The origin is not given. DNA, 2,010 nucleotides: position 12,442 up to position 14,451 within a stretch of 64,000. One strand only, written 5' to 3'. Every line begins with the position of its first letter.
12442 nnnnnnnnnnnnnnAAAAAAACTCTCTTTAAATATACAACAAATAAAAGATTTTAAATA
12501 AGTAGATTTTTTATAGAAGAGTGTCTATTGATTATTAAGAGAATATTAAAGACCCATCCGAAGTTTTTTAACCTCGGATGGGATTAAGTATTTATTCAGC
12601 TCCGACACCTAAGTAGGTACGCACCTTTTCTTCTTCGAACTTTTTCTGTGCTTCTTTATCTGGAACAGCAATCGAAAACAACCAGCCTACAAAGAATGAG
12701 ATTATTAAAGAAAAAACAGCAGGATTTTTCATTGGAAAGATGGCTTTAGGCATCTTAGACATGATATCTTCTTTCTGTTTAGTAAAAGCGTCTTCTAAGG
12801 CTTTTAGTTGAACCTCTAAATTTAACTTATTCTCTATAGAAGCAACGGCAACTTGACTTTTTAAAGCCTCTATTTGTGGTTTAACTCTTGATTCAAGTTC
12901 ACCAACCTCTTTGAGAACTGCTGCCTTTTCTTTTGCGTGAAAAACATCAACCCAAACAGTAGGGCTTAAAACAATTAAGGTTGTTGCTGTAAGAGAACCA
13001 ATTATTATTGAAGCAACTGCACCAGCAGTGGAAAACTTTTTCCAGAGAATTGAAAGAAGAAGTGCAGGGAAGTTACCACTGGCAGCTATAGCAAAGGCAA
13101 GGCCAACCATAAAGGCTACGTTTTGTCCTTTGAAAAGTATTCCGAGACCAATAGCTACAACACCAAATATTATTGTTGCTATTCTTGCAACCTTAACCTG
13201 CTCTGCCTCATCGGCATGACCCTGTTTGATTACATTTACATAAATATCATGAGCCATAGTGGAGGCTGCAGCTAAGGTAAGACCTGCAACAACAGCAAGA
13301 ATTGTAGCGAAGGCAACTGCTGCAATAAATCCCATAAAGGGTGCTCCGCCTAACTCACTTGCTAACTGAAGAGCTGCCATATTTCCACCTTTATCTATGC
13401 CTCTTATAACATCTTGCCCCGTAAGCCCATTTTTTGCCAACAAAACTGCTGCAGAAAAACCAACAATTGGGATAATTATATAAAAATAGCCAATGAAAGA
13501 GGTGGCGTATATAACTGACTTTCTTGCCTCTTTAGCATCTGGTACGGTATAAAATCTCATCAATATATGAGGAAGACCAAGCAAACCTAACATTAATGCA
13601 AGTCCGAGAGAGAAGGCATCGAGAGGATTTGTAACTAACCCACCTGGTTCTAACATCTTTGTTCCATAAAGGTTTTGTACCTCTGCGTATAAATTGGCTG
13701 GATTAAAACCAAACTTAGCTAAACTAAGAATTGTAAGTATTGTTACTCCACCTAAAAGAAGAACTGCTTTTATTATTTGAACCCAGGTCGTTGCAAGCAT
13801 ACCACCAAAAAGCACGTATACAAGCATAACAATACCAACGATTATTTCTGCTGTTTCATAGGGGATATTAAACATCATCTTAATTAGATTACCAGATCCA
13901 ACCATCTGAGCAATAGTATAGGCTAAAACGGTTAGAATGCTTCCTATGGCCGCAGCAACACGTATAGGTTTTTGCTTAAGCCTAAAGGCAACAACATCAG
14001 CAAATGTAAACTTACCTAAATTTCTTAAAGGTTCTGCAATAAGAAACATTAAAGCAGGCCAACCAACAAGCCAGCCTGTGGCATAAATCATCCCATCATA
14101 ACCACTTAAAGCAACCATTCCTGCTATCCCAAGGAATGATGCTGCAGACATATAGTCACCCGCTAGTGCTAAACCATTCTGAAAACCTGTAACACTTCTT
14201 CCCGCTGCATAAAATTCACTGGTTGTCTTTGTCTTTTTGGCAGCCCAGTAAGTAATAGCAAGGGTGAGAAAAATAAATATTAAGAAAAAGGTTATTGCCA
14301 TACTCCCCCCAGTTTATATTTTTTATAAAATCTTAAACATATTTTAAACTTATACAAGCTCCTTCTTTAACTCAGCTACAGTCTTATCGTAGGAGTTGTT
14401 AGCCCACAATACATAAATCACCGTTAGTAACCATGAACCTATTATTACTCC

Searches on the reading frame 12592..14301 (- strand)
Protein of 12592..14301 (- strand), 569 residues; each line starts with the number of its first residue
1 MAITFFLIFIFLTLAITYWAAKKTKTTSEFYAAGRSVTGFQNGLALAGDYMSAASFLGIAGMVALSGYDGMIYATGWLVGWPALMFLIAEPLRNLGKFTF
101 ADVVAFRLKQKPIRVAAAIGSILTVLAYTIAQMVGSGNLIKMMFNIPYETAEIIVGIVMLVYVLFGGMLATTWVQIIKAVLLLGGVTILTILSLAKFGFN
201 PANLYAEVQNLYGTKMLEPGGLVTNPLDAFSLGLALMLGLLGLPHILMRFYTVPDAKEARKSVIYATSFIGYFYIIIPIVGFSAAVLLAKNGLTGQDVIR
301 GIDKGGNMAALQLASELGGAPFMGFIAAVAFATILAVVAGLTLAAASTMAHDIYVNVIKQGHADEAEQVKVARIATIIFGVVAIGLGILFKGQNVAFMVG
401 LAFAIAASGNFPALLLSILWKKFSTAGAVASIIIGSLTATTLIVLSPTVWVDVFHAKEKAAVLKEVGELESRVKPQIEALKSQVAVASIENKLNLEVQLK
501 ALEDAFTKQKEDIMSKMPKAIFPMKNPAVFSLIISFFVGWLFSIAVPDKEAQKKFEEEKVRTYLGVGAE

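Call 63: search_protein_families(library=pfam, proteins=[window:12592-14301:-], max_evalue=0.00001)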
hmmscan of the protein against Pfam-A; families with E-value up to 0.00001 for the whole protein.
window:12592-14301:- (569 aa): 1 family
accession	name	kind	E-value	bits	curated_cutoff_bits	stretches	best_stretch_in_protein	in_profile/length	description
PF00474.23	SSF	-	7.2e-104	348.3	22.8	1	30-435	1-406/406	Sodium:solute symporter family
